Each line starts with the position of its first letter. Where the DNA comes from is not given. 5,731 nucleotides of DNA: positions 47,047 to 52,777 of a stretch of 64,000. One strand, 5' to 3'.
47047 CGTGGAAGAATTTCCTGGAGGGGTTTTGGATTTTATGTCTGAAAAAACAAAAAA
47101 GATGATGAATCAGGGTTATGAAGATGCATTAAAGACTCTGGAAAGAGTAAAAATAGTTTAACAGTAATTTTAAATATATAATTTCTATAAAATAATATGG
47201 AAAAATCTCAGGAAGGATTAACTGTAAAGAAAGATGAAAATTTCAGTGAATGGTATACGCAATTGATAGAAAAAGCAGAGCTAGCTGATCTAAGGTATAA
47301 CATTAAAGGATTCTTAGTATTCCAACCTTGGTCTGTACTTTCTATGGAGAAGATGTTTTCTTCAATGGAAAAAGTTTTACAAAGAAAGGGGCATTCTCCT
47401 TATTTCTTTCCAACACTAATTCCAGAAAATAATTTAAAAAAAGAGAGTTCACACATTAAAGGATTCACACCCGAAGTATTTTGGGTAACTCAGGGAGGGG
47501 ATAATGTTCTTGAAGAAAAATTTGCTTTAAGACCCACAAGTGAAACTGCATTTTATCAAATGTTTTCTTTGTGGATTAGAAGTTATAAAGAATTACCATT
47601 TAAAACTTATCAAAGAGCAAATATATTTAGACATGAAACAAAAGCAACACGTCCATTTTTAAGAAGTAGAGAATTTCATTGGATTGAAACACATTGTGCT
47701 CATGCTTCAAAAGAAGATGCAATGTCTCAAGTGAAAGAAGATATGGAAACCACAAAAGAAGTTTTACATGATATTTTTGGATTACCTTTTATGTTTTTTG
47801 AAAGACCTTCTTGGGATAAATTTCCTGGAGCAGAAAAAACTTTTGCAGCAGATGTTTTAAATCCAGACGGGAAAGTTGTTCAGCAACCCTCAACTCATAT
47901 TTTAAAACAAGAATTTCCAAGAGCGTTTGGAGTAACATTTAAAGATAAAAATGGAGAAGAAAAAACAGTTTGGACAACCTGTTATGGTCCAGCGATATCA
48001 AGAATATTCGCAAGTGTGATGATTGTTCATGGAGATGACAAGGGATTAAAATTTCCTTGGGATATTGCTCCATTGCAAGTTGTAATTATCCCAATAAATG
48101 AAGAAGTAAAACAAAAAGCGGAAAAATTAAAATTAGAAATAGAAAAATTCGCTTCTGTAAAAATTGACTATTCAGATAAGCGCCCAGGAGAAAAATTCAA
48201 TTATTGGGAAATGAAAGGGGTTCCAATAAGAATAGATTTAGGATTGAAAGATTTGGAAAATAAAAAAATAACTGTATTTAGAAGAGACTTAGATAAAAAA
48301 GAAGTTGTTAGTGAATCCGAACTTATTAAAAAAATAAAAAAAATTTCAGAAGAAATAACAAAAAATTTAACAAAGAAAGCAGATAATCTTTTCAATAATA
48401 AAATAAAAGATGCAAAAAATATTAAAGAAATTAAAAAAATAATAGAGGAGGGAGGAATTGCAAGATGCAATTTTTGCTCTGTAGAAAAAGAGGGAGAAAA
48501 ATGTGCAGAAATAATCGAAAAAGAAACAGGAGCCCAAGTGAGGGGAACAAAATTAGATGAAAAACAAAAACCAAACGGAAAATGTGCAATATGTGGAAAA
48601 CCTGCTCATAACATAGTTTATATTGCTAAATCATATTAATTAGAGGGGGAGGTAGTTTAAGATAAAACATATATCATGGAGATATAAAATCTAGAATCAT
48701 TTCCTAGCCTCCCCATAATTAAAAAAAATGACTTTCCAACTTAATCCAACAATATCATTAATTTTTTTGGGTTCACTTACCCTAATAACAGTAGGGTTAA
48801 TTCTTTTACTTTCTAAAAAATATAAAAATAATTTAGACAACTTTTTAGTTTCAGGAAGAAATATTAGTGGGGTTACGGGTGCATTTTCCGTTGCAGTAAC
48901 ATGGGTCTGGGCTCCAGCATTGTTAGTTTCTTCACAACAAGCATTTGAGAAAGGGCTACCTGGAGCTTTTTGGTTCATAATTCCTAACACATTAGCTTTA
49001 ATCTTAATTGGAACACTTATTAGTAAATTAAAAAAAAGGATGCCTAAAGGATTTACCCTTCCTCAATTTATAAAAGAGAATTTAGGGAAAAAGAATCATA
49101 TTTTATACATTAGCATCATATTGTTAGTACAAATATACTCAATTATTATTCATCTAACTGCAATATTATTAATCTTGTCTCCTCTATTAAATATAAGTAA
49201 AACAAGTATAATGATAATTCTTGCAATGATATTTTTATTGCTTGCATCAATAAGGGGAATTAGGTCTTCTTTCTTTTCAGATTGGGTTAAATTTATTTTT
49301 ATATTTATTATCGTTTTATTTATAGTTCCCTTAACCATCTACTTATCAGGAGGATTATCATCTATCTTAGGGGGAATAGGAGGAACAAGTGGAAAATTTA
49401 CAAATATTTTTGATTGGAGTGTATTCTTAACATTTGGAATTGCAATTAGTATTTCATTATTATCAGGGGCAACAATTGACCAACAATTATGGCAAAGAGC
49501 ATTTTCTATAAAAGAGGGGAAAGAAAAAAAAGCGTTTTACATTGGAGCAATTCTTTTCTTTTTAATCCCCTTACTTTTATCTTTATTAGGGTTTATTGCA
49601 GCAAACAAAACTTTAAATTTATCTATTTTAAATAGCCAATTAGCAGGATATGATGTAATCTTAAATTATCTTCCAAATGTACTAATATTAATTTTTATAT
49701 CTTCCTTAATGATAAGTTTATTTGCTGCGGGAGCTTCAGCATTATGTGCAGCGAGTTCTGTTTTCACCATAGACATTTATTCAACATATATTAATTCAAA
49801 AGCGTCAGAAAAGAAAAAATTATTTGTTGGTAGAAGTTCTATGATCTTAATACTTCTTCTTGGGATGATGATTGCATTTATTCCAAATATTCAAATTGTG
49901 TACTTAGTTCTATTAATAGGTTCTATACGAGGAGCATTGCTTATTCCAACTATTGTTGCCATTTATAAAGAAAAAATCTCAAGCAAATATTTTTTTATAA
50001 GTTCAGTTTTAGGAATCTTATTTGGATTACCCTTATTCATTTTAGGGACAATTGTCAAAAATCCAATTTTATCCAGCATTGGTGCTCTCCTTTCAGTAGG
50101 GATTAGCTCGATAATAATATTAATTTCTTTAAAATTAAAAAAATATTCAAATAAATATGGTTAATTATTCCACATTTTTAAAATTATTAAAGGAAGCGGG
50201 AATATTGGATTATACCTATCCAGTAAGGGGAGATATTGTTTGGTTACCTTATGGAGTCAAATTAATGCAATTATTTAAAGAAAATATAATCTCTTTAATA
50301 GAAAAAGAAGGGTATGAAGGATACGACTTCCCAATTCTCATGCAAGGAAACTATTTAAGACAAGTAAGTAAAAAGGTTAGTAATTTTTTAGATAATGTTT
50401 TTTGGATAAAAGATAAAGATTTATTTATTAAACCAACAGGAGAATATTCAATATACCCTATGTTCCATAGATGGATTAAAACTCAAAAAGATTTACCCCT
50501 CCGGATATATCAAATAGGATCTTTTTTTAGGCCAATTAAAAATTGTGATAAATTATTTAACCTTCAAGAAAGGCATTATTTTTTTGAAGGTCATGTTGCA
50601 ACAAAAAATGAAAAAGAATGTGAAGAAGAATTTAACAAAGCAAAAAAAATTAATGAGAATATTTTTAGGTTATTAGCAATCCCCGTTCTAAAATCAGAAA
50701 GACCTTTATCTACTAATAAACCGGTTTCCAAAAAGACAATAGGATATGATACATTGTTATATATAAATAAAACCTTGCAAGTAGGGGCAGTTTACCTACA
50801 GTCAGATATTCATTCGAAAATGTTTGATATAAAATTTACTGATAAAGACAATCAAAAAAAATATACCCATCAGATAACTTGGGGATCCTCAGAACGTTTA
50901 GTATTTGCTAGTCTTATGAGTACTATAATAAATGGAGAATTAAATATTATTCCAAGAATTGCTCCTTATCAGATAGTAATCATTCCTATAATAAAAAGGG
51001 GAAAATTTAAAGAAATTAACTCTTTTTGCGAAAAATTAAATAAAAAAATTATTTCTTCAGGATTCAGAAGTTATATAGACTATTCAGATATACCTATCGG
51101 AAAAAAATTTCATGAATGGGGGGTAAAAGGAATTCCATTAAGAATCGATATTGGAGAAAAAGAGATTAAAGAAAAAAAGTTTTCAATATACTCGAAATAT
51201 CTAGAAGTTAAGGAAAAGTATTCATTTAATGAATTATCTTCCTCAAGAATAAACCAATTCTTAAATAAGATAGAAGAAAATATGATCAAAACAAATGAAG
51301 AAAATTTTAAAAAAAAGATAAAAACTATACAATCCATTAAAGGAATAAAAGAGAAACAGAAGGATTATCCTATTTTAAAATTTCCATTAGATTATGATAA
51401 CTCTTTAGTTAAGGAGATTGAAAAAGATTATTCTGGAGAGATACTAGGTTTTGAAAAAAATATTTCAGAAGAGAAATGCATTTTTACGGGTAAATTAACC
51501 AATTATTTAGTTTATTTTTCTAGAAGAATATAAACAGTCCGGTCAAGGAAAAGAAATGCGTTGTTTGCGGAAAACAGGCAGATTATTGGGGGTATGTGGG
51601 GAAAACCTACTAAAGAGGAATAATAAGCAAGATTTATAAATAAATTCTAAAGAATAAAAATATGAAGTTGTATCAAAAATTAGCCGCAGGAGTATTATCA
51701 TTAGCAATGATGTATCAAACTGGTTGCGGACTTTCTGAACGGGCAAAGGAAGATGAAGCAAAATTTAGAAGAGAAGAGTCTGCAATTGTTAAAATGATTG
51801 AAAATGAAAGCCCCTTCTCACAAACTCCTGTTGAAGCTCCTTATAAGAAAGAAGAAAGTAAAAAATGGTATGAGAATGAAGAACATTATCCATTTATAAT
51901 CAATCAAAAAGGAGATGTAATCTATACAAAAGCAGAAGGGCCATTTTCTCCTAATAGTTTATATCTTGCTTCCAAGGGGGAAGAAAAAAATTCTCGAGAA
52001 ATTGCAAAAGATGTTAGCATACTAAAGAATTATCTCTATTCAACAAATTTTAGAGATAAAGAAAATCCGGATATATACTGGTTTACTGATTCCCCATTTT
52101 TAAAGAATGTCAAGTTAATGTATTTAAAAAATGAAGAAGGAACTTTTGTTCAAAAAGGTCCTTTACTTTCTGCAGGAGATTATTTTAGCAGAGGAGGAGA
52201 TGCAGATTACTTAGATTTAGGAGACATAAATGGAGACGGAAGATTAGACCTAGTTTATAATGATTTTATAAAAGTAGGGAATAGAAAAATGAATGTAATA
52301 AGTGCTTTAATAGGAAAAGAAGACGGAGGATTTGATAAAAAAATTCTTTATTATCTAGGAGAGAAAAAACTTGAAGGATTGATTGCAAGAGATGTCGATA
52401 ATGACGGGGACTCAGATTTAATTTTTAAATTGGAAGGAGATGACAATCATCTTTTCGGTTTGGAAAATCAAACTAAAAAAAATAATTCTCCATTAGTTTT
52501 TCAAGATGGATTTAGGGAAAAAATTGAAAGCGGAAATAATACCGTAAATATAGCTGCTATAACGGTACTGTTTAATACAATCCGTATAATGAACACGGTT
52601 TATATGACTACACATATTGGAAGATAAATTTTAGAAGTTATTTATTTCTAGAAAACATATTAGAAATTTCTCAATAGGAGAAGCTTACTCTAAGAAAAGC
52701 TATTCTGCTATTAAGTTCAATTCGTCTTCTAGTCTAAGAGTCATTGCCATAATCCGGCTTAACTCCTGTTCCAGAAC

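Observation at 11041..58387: Five canonical G-quadruplex motifs, all G-rich on the + strand, embedded in the repeat family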

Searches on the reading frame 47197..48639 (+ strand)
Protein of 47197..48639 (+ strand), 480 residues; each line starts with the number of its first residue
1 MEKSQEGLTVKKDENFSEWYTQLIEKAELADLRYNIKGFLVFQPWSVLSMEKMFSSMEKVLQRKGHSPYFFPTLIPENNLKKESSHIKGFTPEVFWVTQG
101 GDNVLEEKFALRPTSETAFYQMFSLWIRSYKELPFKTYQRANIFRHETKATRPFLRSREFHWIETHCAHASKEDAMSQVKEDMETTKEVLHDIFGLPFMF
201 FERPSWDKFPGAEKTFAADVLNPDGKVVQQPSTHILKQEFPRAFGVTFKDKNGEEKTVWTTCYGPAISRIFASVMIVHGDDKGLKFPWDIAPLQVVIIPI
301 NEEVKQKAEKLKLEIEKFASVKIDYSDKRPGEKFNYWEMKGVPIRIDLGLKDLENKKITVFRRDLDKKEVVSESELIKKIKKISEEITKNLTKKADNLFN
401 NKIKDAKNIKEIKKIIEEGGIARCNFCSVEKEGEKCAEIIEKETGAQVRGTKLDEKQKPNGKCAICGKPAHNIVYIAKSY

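Call 12: search_protein_families(library=pfam, proteins=[window:47197-48639:+])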
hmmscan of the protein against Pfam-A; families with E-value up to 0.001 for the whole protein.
window:47197-48639:+ (480 aa): 3 families
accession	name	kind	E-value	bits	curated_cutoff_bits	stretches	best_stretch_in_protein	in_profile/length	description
PF00587.30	tRNA-synt_2b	-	1.6e-33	116.7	29.3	1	105-274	7-175/179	tRNA synthetase class II core domain (G, H, P, S and T)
PF03129.25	HGTP_anticodon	-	4.6e-19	68.8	21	1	294-382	1-93/94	Anticodon binding domain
PF09180.16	ProRS-C_1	-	5.6e-15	55.7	31.5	1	410-480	2-71/71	Prolyl-tRNA synthetase, C-terminal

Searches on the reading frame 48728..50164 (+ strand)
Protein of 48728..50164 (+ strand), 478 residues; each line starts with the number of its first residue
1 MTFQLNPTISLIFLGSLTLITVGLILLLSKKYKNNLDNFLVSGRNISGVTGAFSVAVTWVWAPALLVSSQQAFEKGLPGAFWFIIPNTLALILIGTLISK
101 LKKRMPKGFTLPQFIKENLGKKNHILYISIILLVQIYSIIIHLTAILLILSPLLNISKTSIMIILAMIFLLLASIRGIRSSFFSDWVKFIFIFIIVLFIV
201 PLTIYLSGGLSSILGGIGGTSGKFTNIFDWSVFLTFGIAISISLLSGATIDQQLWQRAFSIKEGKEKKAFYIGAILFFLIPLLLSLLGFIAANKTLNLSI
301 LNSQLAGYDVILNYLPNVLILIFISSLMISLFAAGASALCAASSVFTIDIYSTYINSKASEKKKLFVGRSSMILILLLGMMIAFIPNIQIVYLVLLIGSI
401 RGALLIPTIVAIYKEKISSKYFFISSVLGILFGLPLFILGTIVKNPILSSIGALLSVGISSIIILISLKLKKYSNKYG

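Call 46: search_protein_families(library=pfam, proteins=[window:48728-50164:+], max_evalue=0.00001)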
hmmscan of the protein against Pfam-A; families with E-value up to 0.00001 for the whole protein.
window:48728-50164:+ (478 aa): 1 family
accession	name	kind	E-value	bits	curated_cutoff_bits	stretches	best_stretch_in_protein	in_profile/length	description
PF00474.23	SSF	-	6.9e-14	52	22.8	1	39-429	1-406/406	Sodium:solute symporter family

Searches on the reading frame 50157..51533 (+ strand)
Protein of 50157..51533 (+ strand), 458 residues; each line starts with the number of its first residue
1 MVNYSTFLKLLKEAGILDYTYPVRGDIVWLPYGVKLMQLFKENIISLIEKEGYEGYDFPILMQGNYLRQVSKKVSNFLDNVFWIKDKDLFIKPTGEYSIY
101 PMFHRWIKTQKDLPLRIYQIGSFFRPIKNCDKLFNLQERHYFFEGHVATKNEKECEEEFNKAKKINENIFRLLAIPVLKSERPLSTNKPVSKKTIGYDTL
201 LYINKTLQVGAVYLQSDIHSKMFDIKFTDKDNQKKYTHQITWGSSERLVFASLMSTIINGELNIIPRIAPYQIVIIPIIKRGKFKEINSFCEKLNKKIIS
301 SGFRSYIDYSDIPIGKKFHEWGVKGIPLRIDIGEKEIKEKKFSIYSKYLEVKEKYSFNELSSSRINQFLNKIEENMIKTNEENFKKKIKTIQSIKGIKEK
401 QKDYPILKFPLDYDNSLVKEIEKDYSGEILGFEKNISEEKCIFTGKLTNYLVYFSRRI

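Call 46: search_protein_families(library=pfam, proteins=[window:50157-51533:+], max_evalue=0.00001)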
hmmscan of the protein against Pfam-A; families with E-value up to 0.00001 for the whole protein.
window:50157-51533:+ (458 aa): 2 families
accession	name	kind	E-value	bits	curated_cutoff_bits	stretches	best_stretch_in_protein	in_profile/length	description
PF00587.30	tRNA-synt_2b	-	6.5e-15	56.1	29.3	1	85-251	4-174/179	tRNA synthetase class II core domain (G, H, P, S and T)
PF03129.25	HGTP_anticodon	-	2.7e-13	50.3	21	1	272-361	1-88/94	Anticodon binding domain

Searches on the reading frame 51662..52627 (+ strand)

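Call 46: search_protein_families(library=pfam, proteins=[window:51662-52627:+], max_evalue=0.00001)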
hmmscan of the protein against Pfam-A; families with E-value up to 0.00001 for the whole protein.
window:51662-52627:+ (321 aa): 1 family
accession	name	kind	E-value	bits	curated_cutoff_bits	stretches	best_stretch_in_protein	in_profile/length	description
PF13517.12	FG-GAP_3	-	6.9e-09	36.6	26.9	0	136-198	8-60/61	FG-GAP-like repeat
